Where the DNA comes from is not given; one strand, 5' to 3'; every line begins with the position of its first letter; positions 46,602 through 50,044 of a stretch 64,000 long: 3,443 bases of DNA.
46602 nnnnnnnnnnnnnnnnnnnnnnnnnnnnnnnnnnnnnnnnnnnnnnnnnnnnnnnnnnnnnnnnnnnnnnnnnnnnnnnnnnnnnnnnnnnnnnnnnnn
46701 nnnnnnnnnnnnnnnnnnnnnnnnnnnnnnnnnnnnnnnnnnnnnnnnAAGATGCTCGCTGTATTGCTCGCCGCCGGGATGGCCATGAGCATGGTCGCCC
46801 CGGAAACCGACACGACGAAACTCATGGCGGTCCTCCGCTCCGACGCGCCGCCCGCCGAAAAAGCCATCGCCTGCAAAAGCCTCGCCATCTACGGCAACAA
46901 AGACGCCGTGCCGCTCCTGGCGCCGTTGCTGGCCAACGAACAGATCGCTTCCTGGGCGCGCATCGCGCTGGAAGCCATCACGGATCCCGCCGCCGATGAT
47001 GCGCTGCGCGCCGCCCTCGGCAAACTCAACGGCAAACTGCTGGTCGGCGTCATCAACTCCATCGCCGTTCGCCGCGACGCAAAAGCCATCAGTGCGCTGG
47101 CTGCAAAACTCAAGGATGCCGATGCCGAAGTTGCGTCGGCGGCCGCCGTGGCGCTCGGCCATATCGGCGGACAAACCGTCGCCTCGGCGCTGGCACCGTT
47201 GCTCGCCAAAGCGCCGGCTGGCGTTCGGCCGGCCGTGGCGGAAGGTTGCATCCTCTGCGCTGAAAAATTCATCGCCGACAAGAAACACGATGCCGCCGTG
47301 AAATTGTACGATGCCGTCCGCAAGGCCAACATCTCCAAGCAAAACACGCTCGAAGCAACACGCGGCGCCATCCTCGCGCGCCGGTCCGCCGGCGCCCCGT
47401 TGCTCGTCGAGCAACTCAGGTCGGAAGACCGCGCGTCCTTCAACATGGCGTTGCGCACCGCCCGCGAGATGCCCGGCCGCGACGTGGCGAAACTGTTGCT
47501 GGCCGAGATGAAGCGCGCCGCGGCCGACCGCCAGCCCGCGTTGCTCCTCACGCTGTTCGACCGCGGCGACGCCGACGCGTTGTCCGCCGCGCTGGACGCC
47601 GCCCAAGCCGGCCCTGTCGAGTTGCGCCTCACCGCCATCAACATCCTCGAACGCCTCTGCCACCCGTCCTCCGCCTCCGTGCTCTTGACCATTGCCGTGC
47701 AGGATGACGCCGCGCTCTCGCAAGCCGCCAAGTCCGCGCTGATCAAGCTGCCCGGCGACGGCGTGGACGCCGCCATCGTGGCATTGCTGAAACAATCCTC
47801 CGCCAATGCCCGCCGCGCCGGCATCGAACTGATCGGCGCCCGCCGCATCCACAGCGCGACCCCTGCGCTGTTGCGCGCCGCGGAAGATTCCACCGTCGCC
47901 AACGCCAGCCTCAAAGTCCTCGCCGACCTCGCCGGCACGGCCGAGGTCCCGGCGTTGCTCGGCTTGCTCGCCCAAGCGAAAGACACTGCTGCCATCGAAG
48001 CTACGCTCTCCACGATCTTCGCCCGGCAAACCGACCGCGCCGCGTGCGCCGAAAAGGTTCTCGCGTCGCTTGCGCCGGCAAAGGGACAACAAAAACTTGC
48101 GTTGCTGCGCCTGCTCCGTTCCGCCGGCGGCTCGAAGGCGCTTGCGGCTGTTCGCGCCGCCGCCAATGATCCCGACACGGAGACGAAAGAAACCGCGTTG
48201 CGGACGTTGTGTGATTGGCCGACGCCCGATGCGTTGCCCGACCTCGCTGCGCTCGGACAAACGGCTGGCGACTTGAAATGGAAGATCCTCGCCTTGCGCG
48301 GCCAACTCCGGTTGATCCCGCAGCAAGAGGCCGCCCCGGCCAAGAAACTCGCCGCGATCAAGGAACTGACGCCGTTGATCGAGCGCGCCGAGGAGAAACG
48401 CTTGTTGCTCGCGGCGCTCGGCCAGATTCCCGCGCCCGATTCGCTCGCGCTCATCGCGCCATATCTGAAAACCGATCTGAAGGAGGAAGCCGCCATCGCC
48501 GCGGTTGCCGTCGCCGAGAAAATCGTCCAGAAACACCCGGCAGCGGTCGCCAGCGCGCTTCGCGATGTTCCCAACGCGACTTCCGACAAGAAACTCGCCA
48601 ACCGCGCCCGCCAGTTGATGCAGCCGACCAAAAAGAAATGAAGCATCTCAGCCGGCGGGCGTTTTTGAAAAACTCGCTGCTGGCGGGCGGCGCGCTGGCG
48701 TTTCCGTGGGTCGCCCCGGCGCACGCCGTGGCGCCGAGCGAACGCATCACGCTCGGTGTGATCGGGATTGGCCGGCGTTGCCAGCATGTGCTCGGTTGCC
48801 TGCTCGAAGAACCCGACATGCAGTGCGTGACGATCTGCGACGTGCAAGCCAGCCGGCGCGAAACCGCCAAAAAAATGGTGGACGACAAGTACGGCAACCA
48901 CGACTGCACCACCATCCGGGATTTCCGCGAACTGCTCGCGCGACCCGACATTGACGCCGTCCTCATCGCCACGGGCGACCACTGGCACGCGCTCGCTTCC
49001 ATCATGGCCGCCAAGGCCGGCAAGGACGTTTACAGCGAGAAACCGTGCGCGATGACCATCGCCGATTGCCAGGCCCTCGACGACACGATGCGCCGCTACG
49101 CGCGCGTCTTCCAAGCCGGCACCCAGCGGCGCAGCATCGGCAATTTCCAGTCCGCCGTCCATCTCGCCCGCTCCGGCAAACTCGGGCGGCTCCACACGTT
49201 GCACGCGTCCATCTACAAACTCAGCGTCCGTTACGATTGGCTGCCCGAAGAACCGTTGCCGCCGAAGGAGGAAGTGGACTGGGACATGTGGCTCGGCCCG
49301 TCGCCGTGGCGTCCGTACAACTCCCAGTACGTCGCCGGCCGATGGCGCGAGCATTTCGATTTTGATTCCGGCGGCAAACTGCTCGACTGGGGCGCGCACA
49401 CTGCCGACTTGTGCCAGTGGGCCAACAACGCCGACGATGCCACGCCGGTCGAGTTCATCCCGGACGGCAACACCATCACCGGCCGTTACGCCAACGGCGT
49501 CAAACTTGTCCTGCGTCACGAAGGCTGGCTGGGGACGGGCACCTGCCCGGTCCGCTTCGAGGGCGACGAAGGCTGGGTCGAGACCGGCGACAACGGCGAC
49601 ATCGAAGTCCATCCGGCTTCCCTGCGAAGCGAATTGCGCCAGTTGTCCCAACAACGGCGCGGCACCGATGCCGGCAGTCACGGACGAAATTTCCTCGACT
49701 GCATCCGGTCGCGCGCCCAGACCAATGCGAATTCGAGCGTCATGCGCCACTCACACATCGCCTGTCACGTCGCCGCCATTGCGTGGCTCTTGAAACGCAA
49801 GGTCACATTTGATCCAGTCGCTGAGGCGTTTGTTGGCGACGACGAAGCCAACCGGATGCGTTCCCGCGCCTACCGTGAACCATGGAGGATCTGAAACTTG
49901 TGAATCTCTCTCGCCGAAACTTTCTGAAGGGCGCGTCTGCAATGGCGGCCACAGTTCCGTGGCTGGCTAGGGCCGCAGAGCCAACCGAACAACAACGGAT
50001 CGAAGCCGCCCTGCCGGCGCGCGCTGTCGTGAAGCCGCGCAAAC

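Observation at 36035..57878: Expanded periplasmic oxidative glycoside-processing (3-keto-glycoside-type) locus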

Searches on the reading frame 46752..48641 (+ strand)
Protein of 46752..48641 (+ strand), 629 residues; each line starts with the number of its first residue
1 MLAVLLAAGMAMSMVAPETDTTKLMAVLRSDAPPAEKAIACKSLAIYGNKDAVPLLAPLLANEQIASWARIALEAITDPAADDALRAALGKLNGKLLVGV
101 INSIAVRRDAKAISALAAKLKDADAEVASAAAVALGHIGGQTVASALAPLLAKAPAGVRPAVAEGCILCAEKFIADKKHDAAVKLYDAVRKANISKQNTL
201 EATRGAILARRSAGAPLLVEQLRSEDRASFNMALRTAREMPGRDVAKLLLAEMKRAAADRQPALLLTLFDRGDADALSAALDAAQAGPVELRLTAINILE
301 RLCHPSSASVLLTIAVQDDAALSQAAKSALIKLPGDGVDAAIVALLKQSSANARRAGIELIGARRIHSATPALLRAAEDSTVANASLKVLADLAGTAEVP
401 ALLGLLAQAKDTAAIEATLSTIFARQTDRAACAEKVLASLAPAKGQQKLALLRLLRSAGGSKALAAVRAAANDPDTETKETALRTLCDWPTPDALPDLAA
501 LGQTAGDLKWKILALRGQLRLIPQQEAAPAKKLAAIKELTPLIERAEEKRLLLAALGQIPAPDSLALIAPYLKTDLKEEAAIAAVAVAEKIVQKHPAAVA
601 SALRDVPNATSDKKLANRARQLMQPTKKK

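Call 7: search_protein_families(library=pfam, proteins=[window:46752-48641:+], max_evalue=0.01)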
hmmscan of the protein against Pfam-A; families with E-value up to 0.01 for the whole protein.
window:46752-48641:+ (629 aa): 1 family
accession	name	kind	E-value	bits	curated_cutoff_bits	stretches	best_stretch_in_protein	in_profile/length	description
PF13646.12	HEAT_2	-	1.1e-20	74.2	27.7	3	100-163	20-84/88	HEAT repeats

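Call 22: search_protein_families(library=ncbifam, proteins=[window:46752-48641:+], max_evalue=0.01)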
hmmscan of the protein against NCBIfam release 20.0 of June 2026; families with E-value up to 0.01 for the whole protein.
window:46752-48641:+ (629 aa): 1 family
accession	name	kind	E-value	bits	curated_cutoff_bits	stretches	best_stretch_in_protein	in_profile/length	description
NF007244.0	PRK09687.1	equivalog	0.0013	18.1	275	1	44-153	153-265/285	putative lyase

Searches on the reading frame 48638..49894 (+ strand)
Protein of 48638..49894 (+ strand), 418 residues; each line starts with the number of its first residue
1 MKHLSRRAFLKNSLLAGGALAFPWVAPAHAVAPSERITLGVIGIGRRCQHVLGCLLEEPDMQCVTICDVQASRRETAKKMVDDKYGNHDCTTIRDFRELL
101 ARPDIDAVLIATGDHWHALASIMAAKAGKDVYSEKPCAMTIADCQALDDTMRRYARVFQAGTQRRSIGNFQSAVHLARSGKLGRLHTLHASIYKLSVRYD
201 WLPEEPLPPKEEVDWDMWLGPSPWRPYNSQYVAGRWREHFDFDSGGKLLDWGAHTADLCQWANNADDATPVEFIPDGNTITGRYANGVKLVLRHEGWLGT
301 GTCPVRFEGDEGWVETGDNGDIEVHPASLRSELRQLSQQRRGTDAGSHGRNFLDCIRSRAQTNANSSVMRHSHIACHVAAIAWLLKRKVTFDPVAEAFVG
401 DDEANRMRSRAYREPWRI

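Call 8: search_protein_families(library=pfam, proteins=[window:48638-49894:+], max_evalue=0.01)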
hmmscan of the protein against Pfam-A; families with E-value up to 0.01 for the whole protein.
window:48638-49894:+ (418 aa): 3 families
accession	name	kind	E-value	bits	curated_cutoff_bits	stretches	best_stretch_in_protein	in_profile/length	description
PF19051.5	GFO_IDH_MocA_C2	-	2.7e-25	89.8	23.3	1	202-418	38-254/254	Oxidoreductase family, C-terminal alpha/beta domain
PF01408.29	GFO_IDH_MocA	-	4.3e-16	60.1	24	1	38-161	2-119/120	Oxidoreductase family, NAD-binding Rossmann fold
PF22725.1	GFO_IDH_MocA_C3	-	0.00052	20.5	27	0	232-263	31-61/124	GFO/IDH/MocA C-terminal domain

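Call 80: search_protein_families(library=ncbifam, proteins=[window:48638-49894:+], max_evalue=0.00001)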
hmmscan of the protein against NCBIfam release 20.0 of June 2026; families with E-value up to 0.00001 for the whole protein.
window:48638-49894:+ (418 aa): 9 families
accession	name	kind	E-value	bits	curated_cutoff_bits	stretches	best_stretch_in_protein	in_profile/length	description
NF058561.1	BT_2158_fam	equivalog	6.4e-32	110.8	750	1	5-259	1-251/487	glycoside 3-dehydrogenase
TIGR04380.1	myo_inos_iolG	equivalog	1.1e-22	80.4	355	1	37-189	2-149/330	inositol 2-dehydrogenase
NF052479.1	LevoglcsnDh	equivalog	9.1e-12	44.3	650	1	66-190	41-159/386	levoglucosan dehydrogenase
NF052679.1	InsChiInosDhIolG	equivalog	7.7e-11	41.6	540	1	37-171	3-134/343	bifunctional inositol 2-dehydrogenase/D-chiro-inositol 1-dehydrogenase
NF008607.0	PRK11579.1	subfamily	4.1e-10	39.2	330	1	35-201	3-163/346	oxidoreductase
NF040723.1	UDP-GlcNAcDh_Arch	equivalog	7e-10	38.9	450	1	38-190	2-146/302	UDP-N-acetylglucosamine 3-dehydrogenase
NF058563.1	BT_2159_fam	equivalog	8.4e-07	28.3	650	1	37-159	1-117/350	disaccharide 3-dehydrogenase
NF007574.0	PRK10206.1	equivalog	4e-06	26.1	352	0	92-187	53-148/345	oxidoreductase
NF041392.1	XylDh_Gfo6_Halo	equivalog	5.1e-06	25.5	350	1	35-150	15-128/350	D-xylose 1-dehydrogenase Gfo6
